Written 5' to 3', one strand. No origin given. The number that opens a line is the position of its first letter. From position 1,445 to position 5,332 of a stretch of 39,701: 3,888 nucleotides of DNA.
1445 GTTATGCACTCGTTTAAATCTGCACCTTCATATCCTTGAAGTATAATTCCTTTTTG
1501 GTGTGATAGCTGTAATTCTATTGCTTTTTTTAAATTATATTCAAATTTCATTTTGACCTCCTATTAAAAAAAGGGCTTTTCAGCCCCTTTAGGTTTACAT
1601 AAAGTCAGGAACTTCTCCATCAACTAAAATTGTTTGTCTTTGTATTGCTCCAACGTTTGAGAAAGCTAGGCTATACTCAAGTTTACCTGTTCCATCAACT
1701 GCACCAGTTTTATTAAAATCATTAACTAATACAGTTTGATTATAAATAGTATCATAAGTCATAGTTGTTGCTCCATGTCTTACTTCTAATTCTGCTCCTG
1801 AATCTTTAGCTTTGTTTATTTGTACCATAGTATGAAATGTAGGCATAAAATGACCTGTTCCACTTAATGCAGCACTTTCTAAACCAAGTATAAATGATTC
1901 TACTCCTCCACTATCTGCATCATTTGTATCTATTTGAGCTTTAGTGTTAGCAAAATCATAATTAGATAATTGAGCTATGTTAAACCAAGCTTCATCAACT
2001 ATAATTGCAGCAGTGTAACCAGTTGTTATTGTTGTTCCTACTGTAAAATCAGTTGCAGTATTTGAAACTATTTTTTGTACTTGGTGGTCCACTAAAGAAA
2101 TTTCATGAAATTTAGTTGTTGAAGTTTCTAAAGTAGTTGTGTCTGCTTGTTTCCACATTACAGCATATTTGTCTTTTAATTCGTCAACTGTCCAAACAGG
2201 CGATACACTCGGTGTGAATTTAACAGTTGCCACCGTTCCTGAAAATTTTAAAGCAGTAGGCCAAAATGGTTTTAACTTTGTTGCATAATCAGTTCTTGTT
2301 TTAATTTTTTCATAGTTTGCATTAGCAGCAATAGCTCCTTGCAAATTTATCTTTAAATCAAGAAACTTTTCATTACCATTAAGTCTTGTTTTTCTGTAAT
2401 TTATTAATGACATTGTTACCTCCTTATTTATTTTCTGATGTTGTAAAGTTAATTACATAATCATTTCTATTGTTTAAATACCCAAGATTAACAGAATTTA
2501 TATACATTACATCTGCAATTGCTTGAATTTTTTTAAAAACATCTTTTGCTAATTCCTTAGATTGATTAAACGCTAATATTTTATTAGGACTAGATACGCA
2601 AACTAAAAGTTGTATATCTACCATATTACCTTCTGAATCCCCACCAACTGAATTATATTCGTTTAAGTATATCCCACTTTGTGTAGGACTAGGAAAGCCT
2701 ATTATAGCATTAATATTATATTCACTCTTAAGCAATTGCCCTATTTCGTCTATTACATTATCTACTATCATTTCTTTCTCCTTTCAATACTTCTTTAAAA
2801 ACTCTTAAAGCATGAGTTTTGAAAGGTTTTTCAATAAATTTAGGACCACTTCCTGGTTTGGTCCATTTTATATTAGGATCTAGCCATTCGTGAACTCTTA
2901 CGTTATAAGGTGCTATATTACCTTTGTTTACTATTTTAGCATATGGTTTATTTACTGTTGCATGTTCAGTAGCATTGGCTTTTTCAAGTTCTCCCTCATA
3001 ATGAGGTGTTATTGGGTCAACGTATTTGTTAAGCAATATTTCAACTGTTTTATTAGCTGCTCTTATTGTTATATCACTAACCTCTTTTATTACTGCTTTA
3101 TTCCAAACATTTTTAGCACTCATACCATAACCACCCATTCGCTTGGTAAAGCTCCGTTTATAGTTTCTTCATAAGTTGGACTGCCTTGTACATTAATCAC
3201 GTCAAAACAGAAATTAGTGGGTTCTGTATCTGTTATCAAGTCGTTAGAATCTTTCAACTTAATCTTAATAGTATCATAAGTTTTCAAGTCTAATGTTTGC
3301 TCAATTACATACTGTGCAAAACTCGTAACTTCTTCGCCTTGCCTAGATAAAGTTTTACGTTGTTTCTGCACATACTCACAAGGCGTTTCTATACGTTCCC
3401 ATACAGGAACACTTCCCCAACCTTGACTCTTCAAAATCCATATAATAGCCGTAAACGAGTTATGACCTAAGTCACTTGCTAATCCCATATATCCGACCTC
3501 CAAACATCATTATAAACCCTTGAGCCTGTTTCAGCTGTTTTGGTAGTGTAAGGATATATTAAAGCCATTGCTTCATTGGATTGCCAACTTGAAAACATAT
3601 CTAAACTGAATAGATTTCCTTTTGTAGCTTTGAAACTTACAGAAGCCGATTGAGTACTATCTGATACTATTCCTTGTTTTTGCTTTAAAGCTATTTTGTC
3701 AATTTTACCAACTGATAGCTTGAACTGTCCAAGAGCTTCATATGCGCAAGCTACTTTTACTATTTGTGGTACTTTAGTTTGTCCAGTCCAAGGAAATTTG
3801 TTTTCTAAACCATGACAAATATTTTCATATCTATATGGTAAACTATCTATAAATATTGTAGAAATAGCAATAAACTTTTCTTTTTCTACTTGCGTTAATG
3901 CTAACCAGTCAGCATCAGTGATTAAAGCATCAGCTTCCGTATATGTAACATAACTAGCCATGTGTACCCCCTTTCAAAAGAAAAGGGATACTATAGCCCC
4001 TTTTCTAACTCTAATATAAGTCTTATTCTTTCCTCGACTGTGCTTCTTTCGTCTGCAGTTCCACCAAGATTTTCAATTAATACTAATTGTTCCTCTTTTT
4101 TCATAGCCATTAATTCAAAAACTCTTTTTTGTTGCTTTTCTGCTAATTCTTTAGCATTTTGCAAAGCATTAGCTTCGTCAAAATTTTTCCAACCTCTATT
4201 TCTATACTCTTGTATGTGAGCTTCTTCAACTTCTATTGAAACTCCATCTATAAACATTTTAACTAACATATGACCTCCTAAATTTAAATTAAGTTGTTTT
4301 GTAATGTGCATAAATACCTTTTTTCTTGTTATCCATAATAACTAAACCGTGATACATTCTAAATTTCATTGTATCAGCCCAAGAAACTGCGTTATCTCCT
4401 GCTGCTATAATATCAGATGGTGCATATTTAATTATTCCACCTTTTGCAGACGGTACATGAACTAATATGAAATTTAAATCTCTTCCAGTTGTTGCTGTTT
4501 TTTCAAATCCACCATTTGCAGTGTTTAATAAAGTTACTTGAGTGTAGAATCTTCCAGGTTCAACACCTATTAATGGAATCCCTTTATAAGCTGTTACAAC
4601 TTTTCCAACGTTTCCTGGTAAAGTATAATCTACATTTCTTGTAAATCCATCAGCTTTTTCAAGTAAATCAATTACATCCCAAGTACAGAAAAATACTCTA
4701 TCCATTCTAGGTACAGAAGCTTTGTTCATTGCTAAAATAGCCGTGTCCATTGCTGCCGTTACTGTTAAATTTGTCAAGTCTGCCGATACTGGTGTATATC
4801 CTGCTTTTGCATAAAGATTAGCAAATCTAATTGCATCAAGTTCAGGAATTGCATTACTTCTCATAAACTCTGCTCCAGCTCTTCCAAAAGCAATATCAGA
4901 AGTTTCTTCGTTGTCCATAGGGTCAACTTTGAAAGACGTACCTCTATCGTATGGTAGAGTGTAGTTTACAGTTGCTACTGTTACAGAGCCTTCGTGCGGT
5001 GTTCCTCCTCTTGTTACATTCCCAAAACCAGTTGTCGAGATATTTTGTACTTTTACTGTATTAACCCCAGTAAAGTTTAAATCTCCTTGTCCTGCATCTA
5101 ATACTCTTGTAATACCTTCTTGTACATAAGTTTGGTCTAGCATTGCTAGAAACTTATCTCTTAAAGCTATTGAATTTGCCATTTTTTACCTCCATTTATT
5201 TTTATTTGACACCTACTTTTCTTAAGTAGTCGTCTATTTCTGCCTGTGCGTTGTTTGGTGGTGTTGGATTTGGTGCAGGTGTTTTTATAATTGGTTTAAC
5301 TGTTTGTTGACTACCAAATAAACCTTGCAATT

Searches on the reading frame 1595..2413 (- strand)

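Call 54: search_protein_families(library=phrogs, proteins=[window:1595-2413:-], max_evalue=0.001)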
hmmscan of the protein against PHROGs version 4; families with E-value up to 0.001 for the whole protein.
window:1595-2413:- (272 aa): 1 family
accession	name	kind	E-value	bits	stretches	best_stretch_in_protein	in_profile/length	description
phrog_1407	-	tail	1.7e-05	25.5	1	140-263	41-167/258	major tail protein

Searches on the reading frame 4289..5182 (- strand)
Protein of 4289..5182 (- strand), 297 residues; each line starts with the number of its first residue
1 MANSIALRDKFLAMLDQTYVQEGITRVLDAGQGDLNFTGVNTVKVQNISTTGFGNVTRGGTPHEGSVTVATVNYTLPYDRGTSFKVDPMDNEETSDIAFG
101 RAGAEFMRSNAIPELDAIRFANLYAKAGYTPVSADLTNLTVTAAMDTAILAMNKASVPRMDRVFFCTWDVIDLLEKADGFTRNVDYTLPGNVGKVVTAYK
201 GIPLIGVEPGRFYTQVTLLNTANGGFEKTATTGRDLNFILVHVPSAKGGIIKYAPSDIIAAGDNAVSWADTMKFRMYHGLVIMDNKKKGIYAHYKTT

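Call 54: search_protein_families(library=phrogs, proteins=[window:4289-5182:-], max_evalue=0.001)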
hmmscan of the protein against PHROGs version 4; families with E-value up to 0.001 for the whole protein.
window:4289-5182:- (297 aa): 2 families
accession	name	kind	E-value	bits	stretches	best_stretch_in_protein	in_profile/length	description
phrog_422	-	head and packaging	1.6e-63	215.9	1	1-296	1-294/297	major head protein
phrog_267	-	head and packaging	0.00024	21.4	1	40-202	72-251/410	major head protein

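Call 67: search_dna_similar(query=window:4289-5182:-, collection=phages, mode=protein, max_evalue=1e-10, max_rows=15)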
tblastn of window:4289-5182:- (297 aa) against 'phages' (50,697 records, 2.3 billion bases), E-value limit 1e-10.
Records with a match: 66; places in all: 66; records where one place covers at least 80% of the query: 66.
Best place of each record, by identity: <60% 66.
By first word of the organism name: Streptococcus 17; Listeria 13; Clostridium 7; Bacillus 7; Bacteriophage 4; Eggerthella 2; Lactococcus 2; Oenococcus 2; Stenotrophomonas 2; Lactobacillus 2; and 7 more.
By host as written in the record: - 10; Listeria monocytogenes 10; Listeria 3; Eggerthella lenta DSM 15644 2; Lactococcus lactis SMQ-388 2; Streptococcus gordonii 2; Bacillus thuringiensis 4B1 2; Stenotrophomonas maltophilia 2; and 30 more.
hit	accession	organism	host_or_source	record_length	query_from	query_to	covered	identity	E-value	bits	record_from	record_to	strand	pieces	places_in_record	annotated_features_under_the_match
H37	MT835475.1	Bacteriophage sp.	human fecal samples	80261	1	296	100%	32.5%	4e-29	122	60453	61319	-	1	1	record has no annotation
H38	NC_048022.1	Eggerthella phage PMBT5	Eggerthella lenta DSM 15644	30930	1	295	99%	32.0%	1e-33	135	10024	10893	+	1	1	major head protein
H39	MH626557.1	Eggerthella phage PMBT5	Eggerthella lenta DSM 15644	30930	1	295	99%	32.0%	1e-33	135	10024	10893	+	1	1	major capsid protein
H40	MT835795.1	Bacteriophage sp.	human fecal samples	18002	1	295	99%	31.2%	6e-29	122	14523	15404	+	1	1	record has no annotation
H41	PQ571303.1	Ruminococcus phage RG-TP1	Mediterraneibacter gnavus (Ruminococcus ...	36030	1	293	99%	30.6%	2e-25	111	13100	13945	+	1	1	major head protein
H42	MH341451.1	Listeria phage PSU-VKH-LP019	Listeria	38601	9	292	96%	31.5%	5e-23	104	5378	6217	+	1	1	main capsid protein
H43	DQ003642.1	Listeria phage A006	Listeria monocytogenes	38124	9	292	96%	31.5%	5e-23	104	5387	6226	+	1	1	cps: Cps | cps: mature Cps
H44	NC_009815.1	Listeria phage A006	Listeria monocytogenes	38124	9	292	96%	31.5%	5e-23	104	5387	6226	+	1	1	cps: major head protein (x2)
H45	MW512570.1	Clostridioides phage CD1801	Clostridioides difficile CD1801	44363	1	295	99%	29.5%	1e-17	89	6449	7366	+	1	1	capsid protein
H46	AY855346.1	Clostridium phage phi CD119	-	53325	1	295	99%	29.5%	1e-17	89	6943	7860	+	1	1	putative capsid protein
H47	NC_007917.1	Clostridium phage phi CD119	Clostridium difficile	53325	1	295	99%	29.5%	1e-17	89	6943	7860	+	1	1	major head protein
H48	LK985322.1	Clostridium phage phiCDHM19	-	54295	1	295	99%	29.5%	1e-17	89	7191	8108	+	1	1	phiCDHM19_gp9: putative capsid protein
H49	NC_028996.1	Clostridium phage phiCDHM19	-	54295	1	295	99%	29.5%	1e-17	89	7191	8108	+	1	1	phiCDHM19_gp9: major head protein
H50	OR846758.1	Listeria phage LM 4-11-1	Listeria monocytogenes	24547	4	292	97%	30.0%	3e-19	94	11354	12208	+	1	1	record has no annotation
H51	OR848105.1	Listeria phage LM 4-14-1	Listeria monocytogenes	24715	4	292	97%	30.0%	3e-19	94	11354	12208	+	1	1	record has no annotation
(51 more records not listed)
